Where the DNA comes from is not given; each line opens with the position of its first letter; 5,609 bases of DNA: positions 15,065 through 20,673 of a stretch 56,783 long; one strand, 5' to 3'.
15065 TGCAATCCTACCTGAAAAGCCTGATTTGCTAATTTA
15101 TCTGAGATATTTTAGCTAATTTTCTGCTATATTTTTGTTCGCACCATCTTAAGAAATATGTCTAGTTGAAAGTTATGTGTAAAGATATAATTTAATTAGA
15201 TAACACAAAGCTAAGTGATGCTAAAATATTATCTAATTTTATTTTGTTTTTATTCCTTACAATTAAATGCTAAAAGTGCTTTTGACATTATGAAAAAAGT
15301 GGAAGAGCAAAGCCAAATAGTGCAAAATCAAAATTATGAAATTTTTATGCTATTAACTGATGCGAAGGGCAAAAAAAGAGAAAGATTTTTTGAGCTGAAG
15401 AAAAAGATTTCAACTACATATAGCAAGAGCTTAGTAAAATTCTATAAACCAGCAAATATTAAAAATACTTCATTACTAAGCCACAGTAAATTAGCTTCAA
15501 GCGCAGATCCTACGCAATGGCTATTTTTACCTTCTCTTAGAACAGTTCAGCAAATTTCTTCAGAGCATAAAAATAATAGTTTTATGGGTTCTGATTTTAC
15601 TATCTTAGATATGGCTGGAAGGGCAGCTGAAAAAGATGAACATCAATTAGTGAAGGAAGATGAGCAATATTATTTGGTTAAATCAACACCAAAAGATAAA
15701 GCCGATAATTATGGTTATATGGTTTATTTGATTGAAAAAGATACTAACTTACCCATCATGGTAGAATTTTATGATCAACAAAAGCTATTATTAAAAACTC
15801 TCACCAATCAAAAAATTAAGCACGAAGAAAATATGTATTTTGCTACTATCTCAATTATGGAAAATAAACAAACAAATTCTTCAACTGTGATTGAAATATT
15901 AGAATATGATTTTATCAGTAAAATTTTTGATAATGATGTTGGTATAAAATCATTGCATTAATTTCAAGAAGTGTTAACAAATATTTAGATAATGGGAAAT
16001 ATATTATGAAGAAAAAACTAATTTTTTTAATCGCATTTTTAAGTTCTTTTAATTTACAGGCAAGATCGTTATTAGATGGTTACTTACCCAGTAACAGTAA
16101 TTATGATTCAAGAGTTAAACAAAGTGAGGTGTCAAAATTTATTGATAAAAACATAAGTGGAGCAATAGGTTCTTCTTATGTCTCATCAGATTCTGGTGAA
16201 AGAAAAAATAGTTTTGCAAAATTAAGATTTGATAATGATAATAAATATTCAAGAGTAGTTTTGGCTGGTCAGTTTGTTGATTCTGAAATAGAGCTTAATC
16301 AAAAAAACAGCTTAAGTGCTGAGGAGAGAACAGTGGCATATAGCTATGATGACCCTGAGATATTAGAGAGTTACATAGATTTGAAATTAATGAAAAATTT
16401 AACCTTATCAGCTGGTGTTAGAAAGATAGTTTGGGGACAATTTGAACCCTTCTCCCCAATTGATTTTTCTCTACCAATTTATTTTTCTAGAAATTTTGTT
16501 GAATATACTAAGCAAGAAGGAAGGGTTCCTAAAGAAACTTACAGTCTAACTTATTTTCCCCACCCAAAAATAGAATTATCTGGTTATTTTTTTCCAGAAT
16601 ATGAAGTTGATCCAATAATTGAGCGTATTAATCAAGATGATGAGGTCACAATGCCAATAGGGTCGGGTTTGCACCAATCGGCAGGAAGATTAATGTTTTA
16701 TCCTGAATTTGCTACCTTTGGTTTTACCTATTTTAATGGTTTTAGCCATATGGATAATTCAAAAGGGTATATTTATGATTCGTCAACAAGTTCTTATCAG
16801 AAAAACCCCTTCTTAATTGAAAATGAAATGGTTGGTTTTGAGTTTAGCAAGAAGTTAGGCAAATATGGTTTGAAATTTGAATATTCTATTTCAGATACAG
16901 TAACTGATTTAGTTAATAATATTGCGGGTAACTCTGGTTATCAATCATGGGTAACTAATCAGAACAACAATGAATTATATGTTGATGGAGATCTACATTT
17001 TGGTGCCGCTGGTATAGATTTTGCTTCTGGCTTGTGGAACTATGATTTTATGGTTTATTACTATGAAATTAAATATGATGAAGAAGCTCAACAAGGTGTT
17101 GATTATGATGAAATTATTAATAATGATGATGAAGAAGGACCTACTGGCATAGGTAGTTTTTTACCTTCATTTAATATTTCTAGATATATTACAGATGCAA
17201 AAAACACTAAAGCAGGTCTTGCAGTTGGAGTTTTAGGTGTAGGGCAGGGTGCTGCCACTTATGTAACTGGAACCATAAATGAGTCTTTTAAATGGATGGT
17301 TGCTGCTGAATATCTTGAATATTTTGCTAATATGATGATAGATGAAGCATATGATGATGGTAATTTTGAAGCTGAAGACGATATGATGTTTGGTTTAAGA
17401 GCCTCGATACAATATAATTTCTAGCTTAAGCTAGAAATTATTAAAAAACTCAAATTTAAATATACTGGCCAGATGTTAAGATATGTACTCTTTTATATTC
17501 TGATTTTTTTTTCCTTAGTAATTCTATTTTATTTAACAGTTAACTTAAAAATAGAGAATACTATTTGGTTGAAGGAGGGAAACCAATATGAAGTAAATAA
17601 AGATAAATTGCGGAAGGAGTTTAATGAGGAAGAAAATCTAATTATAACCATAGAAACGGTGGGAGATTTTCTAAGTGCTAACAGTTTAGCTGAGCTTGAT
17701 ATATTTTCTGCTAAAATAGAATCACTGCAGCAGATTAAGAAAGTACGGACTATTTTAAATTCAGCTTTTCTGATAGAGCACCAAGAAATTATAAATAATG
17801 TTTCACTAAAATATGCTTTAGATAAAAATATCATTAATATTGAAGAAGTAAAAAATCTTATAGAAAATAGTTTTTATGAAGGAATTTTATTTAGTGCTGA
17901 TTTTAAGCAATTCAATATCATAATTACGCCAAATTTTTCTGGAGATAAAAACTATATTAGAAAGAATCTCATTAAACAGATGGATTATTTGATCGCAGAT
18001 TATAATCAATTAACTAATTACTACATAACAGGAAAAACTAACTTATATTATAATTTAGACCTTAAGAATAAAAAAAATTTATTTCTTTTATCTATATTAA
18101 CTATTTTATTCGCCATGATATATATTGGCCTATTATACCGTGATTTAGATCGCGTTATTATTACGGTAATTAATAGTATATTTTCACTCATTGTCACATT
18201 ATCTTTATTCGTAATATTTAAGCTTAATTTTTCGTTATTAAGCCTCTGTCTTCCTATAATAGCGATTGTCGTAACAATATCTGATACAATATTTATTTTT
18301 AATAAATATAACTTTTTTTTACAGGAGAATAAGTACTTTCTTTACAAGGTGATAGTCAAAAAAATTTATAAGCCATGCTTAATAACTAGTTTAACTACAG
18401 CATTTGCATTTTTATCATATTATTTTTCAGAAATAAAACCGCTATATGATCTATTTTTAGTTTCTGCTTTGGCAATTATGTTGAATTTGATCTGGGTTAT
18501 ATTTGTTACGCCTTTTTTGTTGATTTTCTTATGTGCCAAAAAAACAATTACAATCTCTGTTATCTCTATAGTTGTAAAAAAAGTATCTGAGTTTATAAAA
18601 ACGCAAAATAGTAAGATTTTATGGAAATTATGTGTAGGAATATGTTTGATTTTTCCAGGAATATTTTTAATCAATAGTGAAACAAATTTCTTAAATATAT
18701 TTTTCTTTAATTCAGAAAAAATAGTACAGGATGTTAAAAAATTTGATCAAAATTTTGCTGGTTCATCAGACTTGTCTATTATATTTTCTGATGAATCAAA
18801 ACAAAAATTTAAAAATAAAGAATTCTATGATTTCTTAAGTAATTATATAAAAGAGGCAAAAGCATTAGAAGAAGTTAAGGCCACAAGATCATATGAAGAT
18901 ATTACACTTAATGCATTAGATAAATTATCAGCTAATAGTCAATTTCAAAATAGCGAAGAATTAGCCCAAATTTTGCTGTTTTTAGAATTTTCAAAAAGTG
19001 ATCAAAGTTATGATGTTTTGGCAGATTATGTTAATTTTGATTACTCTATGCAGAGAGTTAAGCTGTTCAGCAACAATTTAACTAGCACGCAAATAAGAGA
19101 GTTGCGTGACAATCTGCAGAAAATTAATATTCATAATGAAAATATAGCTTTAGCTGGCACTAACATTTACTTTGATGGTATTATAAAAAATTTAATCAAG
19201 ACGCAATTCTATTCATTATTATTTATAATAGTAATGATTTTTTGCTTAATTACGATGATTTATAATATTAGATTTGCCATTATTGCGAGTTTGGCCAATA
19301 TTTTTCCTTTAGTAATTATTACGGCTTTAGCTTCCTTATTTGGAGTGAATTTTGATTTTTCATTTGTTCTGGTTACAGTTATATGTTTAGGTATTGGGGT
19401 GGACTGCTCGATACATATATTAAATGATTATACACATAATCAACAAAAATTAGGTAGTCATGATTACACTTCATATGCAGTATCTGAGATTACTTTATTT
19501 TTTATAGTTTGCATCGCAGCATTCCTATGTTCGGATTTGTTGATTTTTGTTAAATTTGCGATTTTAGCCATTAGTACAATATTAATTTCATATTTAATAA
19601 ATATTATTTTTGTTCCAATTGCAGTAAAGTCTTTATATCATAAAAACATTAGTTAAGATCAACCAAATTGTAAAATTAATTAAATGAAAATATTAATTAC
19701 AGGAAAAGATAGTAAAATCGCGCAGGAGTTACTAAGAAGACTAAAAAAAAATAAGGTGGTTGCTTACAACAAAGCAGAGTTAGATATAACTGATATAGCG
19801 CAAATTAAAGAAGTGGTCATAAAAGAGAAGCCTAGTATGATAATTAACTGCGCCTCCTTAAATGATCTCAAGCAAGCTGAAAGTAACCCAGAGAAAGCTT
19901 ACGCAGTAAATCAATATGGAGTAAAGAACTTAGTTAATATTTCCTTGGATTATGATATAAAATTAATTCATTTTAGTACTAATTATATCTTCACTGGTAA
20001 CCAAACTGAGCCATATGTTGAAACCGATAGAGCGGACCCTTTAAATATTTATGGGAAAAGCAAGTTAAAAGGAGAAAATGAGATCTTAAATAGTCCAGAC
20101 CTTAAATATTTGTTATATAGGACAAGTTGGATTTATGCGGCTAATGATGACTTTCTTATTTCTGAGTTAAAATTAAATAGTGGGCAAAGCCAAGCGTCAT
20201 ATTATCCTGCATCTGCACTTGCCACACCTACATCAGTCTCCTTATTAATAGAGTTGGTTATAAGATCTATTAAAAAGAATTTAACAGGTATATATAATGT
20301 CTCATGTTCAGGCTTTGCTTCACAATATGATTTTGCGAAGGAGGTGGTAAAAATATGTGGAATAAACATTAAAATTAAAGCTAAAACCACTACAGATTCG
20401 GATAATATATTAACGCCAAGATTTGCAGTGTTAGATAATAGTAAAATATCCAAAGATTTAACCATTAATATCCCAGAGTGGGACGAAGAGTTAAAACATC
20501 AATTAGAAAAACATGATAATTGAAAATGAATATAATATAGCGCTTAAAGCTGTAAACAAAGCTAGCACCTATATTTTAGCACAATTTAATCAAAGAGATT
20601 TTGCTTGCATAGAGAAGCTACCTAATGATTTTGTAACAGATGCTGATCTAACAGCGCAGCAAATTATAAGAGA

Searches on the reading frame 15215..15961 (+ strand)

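Call 19: search_protein_families(library=pfam, proteins=[window:15215-15961:+], max_evalue=0.000001)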
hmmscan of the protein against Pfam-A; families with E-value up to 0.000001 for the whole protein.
window:15215-15961:+ (248 aa): 1 family
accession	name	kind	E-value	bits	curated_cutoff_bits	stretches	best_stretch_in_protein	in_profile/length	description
PF17131.11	LolA_like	-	1.1e-43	149.5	30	1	70-239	3-174/184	Outer membrane lipoprotein-sorting protein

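Call 84: search_protein_families(library=ncbifam, proteins=[window:15215-15961:+], max_evalue=1e-10)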
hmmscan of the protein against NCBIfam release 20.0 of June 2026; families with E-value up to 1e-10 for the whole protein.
window:15215-15961:+ (248 aa): 0 families

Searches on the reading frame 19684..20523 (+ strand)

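Call 19: search_protein_families(library=pfam, proteins=[window:19684-20523:+], max_evalue=0.000001)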
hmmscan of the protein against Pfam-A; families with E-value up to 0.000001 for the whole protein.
window:19684-20523:+ (279 aa): 3 families
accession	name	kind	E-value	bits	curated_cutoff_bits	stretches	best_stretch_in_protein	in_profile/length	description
PF04321.23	RmlD_sub_bind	-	1.2e-61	208.7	27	1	1-276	1-284/287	RmlD substrate binding domain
PF01370.27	Epimerase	-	1.2e-14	54.7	20.9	1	3-153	1-175/240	NAD dependent epimerase/dehydratase family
PF16363.11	GDP_Man_Dehyd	-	2.2e-12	47.6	27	1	11-132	33-162/332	GDP-mannose 4,6 dehydratase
